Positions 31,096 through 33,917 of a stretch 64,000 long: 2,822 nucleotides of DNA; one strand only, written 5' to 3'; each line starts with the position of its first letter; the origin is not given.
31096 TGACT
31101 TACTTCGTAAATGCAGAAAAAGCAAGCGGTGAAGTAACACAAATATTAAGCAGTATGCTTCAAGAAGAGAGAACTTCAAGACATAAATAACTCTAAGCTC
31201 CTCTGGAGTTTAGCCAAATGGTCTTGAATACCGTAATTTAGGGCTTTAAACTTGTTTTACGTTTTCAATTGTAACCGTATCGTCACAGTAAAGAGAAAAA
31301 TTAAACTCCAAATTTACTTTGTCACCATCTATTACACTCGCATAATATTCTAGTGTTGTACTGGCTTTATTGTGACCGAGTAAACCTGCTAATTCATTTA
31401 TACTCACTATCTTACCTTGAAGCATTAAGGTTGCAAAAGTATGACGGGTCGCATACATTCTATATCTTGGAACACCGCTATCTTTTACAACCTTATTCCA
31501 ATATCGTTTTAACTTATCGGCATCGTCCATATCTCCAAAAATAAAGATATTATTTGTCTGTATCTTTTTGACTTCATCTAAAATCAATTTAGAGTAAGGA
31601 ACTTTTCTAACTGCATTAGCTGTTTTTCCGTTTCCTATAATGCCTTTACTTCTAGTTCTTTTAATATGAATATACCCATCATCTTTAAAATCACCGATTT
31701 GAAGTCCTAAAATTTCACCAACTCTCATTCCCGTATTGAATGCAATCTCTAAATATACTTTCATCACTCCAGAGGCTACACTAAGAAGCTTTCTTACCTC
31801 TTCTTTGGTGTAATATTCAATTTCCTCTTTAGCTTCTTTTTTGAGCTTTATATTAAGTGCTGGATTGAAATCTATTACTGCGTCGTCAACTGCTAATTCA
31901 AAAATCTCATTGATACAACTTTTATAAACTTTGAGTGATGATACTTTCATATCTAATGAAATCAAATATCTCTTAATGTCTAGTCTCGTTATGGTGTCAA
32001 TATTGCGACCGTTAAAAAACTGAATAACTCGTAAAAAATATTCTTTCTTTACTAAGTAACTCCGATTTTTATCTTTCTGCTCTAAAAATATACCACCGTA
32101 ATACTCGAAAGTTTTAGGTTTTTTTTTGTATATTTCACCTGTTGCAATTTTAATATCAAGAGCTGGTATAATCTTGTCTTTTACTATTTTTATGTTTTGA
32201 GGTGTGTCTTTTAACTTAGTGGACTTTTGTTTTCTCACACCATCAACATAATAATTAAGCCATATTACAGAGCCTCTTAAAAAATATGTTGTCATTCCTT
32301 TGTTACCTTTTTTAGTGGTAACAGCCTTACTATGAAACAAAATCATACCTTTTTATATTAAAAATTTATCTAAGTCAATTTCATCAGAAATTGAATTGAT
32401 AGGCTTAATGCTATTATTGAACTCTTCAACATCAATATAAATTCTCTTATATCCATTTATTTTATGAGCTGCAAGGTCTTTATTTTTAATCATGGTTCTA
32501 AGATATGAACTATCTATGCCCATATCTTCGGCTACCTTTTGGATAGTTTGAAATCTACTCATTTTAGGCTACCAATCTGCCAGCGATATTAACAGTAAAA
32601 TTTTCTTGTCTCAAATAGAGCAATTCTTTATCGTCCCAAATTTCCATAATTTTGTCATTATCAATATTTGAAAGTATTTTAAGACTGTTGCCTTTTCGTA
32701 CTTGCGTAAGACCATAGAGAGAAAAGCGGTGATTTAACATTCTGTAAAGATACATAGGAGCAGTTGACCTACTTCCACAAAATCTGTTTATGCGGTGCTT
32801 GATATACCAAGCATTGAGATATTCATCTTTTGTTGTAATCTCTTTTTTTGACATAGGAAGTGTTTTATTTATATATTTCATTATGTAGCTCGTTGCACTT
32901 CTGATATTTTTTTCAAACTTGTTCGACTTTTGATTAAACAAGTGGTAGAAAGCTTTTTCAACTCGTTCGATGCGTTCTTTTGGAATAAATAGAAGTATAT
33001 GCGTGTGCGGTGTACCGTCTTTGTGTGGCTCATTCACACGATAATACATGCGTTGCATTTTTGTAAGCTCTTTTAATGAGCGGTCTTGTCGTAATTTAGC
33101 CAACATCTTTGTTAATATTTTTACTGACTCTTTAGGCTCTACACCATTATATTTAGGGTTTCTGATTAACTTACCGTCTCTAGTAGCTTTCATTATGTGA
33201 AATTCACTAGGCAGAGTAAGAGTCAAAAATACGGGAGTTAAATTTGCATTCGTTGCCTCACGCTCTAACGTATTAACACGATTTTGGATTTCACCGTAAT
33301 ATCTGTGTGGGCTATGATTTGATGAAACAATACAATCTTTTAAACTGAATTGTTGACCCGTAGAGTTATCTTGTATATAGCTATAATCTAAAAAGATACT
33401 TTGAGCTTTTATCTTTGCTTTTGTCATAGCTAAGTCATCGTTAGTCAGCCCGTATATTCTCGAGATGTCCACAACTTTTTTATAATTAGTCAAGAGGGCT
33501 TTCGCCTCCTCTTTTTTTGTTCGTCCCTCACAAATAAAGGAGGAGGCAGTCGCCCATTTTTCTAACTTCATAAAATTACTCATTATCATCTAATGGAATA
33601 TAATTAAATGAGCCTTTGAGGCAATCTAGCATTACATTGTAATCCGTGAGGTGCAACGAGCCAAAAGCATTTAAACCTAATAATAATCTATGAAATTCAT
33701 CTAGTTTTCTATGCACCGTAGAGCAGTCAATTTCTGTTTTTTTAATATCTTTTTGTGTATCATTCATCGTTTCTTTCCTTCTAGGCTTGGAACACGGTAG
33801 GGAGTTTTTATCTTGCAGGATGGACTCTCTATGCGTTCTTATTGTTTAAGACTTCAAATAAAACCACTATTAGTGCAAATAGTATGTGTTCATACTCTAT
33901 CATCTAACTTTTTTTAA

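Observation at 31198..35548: Element A: integration into the 3' end of a protein-coding gene, with symmetric internal arm repeats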

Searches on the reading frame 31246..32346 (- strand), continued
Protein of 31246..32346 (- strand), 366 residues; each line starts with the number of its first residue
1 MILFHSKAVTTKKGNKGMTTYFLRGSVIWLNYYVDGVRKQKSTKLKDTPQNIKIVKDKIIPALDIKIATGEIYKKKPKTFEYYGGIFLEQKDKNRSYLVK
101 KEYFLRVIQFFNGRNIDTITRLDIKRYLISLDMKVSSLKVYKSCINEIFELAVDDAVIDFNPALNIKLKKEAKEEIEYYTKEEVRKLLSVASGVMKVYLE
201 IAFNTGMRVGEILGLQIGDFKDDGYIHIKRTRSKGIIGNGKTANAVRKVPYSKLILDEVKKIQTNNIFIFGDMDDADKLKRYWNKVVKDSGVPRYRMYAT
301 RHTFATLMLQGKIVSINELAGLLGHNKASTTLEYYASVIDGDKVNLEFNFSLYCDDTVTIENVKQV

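Call 67: search_solved_structures(query=window:31249-32346:-, max_evalue=0.001, show_alignments=2)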
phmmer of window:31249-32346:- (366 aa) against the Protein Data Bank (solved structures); distinct sequences matched with E-value up to 0.001: 12.
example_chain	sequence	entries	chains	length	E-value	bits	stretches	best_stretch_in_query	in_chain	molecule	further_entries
5hxy_A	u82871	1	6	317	4.2e-11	45.7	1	81-334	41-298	Tyrosine recombinase XerA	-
5c6k_A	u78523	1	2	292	2.1e-09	40.1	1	119-334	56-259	Integrase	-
6en0_A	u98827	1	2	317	2.9e-05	26.5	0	102-262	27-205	Int protein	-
1p7d_A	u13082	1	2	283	6.1e-05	25.5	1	132-333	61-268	Integrase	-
6emz_A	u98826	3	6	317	7.9e-05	25.1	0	279-338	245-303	Int protein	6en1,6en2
1z19_A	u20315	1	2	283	8.1e-05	25.1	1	132-333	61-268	Integrase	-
5dor_A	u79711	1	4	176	0.0001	24.7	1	178-334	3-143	Integrase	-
5j0n_E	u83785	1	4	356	0.00012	24.5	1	132-332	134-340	Integrase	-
1z1b_A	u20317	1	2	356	0.00016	24.1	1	132-332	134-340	Integrase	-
1z1g_A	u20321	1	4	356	0.00022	23.7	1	132-327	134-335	Integrase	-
2a3v_A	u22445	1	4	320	0.0006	22.2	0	103-244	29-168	site-specific recombinase IntI4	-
2kob_A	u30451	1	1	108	0.00061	22.2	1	113-175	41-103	Uncharacterized protein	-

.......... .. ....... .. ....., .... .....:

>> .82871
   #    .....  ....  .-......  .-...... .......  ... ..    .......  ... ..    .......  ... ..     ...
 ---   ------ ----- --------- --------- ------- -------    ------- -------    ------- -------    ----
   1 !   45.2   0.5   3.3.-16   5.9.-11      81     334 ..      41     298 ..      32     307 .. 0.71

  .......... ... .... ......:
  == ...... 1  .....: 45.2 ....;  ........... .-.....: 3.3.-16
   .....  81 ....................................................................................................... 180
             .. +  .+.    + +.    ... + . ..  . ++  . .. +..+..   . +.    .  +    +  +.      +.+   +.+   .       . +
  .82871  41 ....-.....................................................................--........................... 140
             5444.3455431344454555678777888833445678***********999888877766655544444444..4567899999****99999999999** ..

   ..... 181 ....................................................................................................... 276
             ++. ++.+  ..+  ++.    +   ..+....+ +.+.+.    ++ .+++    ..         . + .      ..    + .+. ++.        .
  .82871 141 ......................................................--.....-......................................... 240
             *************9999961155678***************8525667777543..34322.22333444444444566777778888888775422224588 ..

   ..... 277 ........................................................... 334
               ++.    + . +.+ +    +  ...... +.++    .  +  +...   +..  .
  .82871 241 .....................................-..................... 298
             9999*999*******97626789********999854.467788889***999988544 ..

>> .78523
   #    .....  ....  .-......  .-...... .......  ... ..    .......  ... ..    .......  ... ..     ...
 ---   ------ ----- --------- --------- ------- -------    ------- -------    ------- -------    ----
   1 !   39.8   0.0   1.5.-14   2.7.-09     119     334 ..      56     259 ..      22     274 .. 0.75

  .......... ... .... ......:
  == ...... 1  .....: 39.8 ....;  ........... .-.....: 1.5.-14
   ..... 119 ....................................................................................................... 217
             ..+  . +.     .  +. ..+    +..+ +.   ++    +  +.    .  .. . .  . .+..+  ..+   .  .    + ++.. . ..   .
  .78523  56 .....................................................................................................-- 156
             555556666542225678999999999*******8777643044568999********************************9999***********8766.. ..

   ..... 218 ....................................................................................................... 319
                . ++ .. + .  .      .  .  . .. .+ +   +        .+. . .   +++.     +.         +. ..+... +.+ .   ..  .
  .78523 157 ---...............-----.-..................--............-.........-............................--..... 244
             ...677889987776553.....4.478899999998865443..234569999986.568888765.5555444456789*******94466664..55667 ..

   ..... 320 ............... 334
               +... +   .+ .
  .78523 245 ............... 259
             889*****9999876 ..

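Call 71: find_related_loci(query=A3, collection=genome_contigs, flank=6000)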
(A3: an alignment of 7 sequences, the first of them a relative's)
Query A3 (365 aa) in genome_contigs; peptide patterns used: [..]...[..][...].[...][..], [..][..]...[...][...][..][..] (x = any residue, [..] = any of these).
327 stretches matched a pattern; 77 encode a relative of the query (tblastn E <= 1e-3); 77 distinct loci.
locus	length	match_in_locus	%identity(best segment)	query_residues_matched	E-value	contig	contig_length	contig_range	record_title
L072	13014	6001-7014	40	1-330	3e-62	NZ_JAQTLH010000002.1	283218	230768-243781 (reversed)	MAG: Sulfurimonas sp. isolate STA_12 NODE_67_length_283218_cov_7.051835_Sandtown_A, whole genome shotgun sequence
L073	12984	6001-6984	38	1-323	6e-62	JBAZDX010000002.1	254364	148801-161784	MAG: Sulfurimonas sp. isolate SO_2017_LW3_110 NODE_47_length_254364_cov_6.033280_LW162_2017, whole genome shotgun sequen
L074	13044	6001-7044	37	1-359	2e-60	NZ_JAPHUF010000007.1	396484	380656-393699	MAG: Sulfurimonas sp. isolate N3M-Bin_6 c_000000145281, whole genome shotgun sequence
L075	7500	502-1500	38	1-340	4e-59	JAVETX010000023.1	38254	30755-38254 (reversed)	MAG: Sulfurimonas sp. isolate BF2_25 NODE_447_length_38254_cov_5.050767_Biofilm2, whole genome shotgun sequence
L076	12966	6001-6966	36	1-330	1e-58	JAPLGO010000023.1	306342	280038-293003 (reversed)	MAG: Campylobacterales bacterium isolate LacPavin_0419_WC90_MAG_36_25 LacPavin_0419_WC90_scaffold_287253, whole genome s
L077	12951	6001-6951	37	7-330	2e-56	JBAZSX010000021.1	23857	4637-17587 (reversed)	MAG: Sulfurimonas sp. isolate SO_2017_GW1_186 NODE_8489_length_23857_cov_5.884029_OW334_2017, whole genome shotgun seque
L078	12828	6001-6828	38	1-293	8e-55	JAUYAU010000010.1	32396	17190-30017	MAG: Sulfuricurvum sp. isolate C19_concoct.bin.5 C19_k141_28745, whole genome shotgun sequence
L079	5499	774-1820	34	1-360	3e-53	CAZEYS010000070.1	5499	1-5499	MAG TPA_asm: uncultured Aquificales bacterium isolate SRP163575_co1_63 genome assembly, contig: NODE_32263_length_5499_c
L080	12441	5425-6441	36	1-327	3e-52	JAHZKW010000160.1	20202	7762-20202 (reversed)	MAG: Epsilonproteobacteria bacterium isolate O_S4.2_bin.7 k141_1527717, whole genome shotgun sequence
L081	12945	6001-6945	35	1-328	4e-51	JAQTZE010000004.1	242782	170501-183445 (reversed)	MAG: Sulfurimonas sp. isolate STC_53 NODE_96_length_242782_cov_7.014679_Sandtown_C, whole genome shotgun sequence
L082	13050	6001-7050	33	1-361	7e-51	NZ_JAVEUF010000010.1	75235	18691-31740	MAG: Sulfurimonas sp. isolate BF2_36 NODE_107_length_75235_cov_3.731926_Biofilm2, whole genome shotgun sequence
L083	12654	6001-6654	47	1-225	1e-48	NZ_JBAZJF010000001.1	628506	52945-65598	MAG: Sulfuricurvum sp. isolate SO_2017_LW4_112 scaffold_36_c1_LW137-91_2017, whole genome shotgun sequence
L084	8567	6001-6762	39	1-264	1e-45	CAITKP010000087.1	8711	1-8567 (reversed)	MAG: uncultured Campylobacterales bacterium isolate YR2_bin-0300 genome assembly, contig: bin-0300:087/107, whole genome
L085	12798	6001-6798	36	1-234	1e-44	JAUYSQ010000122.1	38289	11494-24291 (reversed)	MAG: Sulfuricurvum sp. isolate C8_concoct.bin.109 C8_k141_103867, whole genome shotgun sequence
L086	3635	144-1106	31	1-331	9e-45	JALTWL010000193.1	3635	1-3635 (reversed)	MAG: Micavibrio sp. isolate S141_maxbin2_scaf2bin.253 S141_NODE_31491_length_3635_cov_4.128278, whole genome shotgun seq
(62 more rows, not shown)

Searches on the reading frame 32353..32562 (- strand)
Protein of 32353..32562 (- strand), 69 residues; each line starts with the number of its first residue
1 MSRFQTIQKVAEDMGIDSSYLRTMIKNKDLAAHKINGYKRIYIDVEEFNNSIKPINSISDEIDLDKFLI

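Call 9: search_protein_families(library=pfam, proteins=[window:32353-32562:-], max_evalue=0.01)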
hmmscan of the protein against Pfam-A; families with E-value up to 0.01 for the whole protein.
window:32353-32562:- (69 aa): 1 family
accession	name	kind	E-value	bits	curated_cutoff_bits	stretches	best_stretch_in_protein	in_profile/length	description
PF12728.13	HTH_17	-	0.00042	21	27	1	6-49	3-44/51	Helix-turn-helix domain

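Call 17: search_protein_families(library=phrogs, proteins=[window:32353-32562:-], max_evalue=0.01)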
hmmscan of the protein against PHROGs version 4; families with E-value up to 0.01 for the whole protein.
window:32353-32562:- (69 aa): 1 family
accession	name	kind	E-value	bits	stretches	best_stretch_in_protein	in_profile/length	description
phrog_66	-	integration and excision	0.0017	19.1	1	2-50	91-141/412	excisionase and transcriptional regulator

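Call 40: search_protein_families(library=ncbifam, proteins=[window:32353-32562:-], max_evalue=0.01)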
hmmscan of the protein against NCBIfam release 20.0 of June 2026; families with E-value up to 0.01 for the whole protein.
window:32353-32562:- (69 aa): 1 family
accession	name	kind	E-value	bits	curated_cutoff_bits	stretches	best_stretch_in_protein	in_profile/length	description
TIGR01764.1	excise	domain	0.00017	21.9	28.8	1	6-44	3-39/49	excisionase family DNA-binding protein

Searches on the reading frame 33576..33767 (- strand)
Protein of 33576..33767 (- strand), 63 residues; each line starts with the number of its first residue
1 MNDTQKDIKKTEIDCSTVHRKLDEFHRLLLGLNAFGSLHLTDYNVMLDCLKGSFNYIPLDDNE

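Call 9: search_protein_families(library=pfam, proteins=[window:33576-33767:-], max_evalue=0.01)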
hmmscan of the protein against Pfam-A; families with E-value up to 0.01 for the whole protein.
window:33576-33767:- (63 aa): 0 families

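Call 17: search_protein_families(library=phrogs, proteins=[window:33576-33767:-], max_evalue=0.01)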
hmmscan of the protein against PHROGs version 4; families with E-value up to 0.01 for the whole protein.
window:33576-33767:- (63 aa): 0 families

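Call 40: search_protein_families(library=ncbifam, proteins=[window:33576-33767:-], max_evalue=0.01)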
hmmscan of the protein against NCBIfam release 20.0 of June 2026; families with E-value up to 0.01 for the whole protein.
window:33576-33767:- (63 aa): 0 families

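Call 41: search_protein_families(library=padloc, proteins=[window:33576-33767:-], max_evalue=0.01)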
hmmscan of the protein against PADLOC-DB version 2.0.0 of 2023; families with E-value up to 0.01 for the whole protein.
window:33576-33767:- (63 aa): 0 families
